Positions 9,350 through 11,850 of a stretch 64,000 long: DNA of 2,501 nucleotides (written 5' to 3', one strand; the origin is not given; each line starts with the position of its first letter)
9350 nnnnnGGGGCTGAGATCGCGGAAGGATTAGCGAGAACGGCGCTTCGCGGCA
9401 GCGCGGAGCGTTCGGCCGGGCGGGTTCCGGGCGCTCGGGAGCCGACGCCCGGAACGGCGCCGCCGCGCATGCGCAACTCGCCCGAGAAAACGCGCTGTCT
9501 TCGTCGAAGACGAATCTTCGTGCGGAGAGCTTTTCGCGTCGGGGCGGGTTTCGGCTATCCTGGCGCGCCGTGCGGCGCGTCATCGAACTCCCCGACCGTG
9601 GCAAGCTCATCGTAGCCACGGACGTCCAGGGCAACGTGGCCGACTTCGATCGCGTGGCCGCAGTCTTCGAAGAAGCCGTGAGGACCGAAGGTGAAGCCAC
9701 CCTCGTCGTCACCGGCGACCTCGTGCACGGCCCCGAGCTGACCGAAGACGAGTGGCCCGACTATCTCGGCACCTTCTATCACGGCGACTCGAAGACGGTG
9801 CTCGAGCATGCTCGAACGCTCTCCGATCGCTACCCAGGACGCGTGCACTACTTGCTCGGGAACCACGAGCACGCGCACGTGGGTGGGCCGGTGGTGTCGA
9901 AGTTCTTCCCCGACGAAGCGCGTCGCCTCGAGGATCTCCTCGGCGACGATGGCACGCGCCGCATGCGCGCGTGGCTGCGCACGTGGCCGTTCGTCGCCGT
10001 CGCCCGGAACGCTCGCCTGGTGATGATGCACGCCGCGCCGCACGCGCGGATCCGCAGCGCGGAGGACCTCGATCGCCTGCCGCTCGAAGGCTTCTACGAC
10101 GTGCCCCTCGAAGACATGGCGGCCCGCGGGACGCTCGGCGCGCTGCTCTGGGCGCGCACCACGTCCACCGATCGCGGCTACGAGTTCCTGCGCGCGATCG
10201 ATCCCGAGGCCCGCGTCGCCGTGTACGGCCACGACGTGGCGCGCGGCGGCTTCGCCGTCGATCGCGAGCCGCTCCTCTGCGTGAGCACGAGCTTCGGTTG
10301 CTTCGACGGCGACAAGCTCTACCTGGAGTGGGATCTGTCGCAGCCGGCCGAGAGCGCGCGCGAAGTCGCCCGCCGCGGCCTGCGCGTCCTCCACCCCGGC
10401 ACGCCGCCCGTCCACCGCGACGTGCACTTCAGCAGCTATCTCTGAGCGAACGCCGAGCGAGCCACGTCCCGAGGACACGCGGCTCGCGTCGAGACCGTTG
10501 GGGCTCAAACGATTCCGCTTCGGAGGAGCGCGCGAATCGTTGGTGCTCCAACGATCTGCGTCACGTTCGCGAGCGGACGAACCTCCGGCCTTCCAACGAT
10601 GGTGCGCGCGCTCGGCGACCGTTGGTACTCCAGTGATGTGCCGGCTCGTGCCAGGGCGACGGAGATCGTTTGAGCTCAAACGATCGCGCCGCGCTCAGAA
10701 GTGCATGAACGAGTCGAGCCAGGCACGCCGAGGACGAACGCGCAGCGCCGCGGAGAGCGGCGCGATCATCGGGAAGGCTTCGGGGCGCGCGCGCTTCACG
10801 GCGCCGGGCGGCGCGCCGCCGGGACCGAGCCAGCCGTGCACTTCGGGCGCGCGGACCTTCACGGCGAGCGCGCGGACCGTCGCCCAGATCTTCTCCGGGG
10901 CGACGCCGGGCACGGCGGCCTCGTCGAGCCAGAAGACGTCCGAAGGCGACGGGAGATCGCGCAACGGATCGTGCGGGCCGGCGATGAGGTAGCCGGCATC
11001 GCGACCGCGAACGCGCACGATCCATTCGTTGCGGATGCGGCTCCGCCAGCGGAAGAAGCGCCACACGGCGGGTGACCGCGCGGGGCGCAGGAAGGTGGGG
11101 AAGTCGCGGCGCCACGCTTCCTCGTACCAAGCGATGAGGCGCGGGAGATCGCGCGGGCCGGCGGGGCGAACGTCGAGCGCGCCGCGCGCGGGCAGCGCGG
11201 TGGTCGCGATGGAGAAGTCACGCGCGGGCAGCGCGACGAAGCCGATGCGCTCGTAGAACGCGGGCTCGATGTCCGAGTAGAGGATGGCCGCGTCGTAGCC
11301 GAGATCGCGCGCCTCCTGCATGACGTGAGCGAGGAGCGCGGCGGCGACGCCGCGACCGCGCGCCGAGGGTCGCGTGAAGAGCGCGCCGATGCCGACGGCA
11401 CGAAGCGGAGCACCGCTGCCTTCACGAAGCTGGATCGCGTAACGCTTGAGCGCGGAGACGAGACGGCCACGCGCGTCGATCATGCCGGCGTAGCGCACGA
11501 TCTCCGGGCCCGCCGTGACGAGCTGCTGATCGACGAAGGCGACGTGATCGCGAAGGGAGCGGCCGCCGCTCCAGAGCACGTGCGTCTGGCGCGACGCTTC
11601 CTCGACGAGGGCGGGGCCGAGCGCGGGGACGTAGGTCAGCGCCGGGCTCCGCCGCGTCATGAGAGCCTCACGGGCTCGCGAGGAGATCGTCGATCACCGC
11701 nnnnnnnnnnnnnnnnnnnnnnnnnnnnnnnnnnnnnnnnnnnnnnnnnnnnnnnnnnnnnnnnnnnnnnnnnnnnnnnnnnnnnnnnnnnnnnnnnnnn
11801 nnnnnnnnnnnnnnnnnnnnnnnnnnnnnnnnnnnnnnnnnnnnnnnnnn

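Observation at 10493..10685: Four 20-bp palindromes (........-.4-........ family) packed between convergent genes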

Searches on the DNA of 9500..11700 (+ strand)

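Call 34: search_rna_families(source=window, start=9500, end=11700, threshold=evalue, max_evalue=10)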
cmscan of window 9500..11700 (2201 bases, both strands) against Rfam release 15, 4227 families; matches with E-value up to 10: 2.
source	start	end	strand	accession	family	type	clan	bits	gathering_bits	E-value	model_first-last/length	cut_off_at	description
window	11344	11396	-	RF01720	Pseudomon-Rho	Cis-reg;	-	24.2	45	0.82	1-102/102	no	Pseudomon-Rho RNA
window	9938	10002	+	RF03819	mir-Ro6-3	Gene; miRNA;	-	19.2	79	9.2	1-72/72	no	mir-Ro6-3 microRNA precursor family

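Call 96: search_rna_families(sources=[L003, L014, L031, L039, L040, L042, L053, L061, L076, L078, L081, L082, L087, L097, L102, L103, L104, L155, L108], threshold=gathering)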
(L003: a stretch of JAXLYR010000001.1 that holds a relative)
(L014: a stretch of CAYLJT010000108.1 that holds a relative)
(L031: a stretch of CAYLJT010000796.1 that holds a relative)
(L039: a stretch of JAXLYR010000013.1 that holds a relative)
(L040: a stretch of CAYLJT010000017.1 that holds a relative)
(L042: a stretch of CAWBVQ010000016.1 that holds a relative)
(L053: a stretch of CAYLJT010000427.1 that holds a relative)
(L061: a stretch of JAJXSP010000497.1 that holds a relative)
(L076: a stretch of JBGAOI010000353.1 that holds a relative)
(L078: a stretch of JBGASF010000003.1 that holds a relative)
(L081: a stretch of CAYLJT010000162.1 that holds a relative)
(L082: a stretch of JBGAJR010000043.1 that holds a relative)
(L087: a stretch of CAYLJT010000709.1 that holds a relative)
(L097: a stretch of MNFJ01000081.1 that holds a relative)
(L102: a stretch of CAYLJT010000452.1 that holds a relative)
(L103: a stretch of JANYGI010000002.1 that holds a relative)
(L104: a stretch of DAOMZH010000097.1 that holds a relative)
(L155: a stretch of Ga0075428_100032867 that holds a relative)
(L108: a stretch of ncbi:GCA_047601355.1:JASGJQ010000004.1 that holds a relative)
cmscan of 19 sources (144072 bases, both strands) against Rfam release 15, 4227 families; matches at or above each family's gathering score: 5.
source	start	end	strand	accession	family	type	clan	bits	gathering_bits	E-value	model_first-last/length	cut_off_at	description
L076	4210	4282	-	RF00005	tRNA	Gene; tRNA;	CL00001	73.6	29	7e-14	1-71/71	no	tRNA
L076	2162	2234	-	RF00005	tRNA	Gene; tRNA;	CL00001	67.9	29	2.7e-12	1-71/71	no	tRNA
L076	3801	3873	-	RF00005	tRNA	Gene; tRNA;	CL00001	66.5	29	6.4e-12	1-71/71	no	tRNA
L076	3712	3784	-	RF00005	tRNA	Gene; tRNA;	CL00001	66.4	29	7e-12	1-71/71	no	tRNA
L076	3960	4041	-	RF00005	tRNA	Gene; tRNA;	CL00001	55.5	29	7.1e-09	1-71/71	no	tRNA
